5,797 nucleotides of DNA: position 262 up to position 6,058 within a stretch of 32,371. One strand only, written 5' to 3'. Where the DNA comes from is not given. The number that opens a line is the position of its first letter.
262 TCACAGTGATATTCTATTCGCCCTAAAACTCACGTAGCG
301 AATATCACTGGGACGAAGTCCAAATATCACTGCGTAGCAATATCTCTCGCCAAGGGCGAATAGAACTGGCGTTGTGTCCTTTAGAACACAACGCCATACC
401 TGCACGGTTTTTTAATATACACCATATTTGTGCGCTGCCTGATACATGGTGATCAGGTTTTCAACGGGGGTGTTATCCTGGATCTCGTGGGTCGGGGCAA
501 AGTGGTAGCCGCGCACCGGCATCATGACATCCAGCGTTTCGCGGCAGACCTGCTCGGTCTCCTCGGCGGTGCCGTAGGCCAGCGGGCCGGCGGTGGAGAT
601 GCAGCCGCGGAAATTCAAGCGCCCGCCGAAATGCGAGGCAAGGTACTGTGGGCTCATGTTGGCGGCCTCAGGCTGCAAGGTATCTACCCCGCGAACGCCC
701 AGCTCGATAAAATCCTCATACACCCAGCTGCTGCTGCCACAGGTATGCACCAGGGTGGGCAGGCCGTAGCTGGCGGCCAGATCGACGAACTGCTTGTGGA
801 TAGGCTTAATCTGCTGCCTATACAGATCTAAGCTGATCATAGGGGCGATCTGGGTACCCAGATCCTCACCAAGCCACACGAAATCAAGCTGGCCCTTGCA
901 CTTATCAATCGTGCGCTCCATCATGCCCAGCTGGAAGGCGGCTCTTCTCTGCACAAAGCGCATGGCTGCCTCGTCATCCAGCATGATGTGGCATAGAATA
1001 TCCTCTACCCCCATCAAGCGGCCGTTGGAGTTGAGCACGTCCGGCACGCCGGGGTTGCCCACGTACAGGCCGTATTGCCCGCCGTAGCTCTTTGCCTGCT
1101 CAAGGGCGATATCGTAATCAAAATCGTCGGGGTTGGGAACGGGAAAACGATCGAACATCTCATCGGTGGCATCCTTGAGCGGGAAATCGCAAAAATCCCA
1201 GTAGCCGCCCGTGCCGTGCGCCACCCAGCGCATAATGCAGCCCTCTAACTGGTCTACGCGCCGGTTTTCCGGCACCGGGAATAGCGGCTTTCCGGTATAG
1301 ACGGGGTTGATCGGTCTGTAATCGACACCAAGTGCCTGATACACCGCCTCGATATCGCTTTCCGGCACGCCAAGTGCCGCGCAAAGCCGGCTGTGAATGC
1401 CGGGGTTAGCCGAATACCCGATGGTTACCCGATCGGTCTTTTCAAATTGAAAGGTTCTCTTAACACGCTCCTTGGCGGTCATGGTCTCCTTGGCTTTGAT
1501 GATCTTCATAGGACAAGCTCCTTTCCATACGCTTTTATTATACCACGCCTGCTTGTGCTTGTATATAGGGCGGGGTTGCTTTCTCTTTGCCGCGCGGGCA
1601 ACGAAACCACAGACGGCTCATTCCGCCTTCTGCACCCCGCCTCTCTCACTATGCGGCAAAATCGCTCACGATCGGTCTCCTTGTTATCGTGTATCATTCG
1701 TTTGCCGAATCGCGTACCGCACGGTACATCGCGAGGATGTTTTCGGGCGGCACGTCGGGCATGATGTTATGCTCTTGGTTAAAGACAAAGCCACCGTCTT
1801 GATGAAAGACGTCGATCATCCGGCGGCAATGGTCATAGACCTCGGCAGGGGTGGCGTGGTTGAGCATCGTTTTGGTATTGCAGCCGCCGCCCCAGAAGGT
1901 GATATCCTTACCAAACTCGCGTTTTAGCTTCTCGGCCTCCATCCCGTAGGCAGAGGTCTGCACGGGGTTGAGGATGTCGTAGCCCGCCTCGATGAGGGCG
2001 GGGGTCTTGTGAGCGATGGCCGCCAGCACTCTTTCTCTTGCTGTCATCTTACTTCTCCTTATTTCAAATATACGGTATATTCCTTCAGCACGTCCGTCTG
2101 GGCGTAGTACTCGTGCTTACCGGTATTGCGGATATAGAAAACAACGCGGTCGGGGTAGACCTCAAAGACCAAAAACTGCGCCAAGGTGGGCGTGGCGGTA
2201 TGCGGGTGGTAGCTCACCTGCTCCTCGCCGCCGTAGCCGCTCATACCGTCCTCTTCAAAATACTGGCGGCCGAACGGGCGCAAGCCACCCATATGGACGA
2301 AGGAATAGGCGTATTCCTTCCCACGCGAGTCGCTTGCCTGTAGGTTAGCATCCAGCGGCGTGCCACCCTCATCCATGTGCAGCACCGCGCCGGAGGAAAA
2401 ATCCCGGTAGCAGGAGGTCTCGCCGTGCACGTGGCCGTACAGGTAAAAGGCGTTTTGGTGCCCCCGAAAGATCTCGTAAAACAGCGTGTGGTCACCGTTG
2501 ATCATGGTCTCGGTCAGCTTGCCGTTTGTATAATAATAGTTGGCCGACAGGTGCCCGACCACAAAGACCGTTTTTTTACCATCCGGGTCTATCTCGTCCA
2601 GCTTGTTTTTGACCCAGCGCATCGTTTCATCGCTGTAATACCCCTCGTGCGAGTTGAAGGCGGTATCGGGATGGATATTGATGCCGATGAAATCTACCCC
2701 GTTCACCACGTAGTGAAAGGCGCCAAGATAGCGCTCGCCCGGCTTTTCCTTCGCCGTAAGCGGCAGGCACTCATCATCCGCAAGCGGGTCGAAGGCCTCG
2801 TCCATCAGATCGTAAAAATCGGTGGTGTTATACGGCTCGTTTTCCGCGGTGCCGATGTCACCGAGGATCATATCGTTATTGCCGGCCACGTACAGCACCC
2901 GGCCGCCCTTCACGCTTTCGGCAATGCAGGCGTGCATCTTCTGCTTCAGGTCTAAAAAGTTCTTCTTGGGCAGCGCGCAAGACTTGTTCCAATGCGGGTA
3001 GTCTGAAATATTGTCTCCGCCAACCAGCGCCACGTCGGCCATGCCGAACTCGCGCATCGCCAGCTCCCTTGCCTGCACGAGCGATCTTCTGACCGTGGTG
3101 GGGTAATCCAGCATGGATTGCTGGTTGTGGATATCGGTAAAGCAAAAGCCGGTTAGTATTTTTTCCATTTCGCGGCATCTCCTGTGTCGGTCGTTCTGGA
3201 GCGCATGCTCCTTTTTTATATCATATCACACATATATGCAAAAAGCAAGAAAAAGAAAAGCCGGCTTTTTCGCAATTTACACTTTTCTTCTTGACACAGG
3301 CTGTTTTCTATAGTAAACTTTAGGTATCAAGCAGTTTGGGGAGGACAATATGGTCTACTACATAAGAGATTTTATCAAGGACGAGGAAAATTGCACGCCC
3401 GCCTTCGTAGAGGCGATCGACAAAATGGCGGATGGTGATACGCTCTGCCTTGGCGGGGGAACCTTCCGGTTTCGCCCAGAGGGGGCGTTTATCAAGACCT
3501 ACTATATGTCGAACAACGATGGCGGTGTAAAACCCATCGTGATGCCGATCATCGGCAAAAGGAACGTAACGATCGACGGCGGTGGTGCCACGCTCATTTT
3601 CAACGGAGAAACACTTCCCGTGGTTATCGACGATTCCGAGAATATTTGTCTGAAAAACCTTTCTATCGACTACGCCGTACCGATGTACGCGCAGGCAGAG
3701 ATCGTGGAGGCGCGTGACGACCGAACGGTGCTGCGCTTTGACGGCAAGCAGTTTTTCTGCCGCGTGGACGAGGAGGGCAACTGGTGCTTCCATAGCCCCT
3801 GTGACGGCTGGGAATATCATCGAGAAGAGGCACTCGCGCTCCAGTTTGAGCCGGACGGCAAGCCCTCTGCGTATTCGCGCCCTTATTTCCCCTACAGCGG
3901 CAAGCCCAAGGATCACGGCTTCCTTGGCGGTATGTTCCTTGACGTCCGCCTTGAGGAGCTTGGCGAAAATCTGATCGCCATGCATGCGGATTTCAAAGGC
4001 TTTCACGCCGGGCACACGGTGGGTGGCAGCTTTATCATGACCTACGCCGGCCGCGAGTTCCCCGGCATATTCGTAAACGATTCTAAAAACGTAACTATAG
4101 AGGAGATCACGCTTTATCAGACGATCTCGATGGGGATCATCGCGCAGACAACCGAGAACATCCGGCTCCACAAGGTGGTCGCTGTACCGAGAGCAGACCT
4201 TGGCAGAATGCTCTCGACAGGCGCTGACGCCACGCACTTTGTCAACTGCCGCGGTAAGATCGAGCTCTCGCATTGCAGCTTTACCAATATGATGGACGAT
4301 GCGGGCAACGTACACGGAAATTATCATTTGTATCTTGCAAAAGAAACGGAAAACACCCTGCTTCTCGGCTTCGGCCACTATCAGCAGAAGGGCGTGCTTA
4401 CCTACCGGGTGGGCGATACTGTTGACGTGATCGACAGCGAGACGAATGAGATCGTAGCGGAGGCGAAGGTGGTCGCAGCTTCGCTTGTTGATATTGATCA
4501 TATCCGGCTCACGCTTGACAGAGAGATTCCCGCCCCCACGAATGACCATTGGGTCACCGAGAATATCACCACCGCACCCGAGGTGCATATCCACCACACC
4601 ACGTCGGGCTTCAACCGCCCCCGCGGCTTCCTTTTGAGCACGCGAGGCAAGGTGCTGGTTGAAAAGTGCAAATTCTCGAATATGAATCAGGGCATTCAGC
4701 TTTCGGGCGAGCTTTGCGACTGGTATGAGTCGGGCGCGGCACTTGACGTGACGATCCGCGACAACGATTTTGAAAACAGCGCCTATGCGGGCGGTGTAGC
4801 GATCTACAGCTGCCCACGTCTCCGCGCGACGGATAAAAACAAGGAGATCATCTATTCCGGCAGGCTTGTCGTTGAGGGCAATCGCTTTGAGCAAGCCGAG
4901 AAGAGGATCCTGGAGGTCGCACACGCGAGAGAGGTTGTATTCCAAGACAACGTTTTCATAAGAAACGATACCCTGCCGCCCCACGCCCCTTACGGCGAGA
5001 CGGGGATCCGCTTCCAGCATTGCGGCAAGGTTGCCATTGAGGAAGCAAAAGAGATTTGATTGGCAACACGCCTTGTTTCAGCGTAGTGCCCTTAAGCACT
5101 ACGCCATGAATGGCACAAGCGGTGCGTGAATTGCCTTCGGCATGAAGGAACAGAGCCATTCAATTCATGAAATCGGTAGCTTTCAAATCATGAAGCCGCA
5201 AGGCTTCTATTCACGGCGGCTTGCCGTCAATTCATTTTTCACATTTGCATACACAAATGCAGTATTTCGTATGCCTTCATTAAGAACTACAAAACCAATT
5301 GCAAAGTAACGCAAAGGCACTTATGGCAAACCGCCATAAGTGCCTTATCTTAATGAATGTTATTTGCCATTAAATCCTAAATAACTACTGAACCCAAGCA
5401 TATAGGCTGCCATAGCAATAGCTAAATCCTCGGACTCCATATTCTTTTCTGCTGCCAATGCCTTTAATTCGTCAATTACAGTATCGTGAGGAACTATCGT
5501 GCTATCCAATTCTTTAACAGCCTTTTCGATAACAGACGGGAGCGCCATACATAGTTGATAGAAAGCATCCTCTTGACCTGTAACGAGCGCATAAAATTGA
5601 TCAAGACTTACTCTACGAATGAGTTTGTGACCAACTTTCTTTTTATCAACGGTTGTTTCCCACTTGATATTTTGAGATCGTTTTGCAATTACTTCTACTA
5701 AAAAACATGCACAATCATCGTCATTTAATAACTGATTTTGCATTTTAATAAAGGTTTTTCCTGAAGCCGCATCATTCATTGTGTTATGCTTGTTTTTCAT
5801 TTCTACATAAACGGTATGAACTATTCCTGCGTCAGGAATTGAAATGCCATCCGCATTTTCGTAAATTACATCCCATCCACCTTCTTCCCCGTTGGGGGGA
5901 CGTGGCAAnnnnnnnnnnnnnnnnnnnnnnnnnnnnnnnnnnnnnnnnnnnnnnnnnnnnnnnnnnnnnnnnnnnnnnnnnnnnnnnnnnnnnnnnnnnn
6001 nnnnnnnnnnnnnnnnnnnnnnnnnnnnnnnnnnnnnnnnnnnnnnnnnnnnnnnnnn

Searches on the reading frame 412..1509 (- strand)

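Call 11: search_protein_families(library=pfam, proteins=[window:412-1509:-], max_evalue=0.001)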
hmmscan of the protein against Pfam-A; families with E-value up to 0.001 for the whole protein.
window:412-1509:- (365 aa): 1 family
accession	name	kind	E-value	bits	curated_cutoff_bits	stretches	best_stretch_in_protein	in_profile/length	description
PF01208.23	URO-D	-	7.9e-11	42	23.9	1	222-362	209-346/346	Uroporphyrinogen decarboxylase (URO-D)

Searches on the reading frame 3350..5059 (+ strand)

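Call 79: search_protein_families(library=pfam, proteins=[window:3350-5059:+], max_evalue=0.001)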
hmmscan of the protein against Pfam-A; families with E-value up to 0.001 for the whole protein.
window:3350-5059:+ (569 aa): 3 families
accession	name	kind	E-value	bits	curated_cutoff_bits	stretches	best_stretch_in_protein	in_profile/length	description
PF13229.12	Beta_helix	-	6.7e-12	45.8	25.9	1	423-561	22-127/158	Right handed beta helix region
PF23764.1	Beta-barrel_GLAA-B_II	-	5.6e-09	36.5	28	1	336-395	1-59/67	GLAA-B beta-barrel domain II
PF05048.19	NosD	-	0.00029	20.8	23.6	0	420-540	56-173/212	Periplasmic copper-binding protein (NosD)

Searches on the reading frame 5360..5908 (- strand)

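Call 11: search_protein_families(library=pfam, proteins=[window:5360-5908:-], max_evalue=0.001)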
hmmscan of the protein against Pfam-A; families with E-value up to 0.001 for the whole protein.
window:5360-5908:- (182 aa): 1 family
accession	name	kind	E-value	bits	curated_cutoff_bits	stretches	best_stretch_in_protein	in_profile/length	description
PF09553.16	RE_Eco47II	-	1.5e-45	155.7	25.9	1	9-131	91-201/202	Eco47II restriction endonuclease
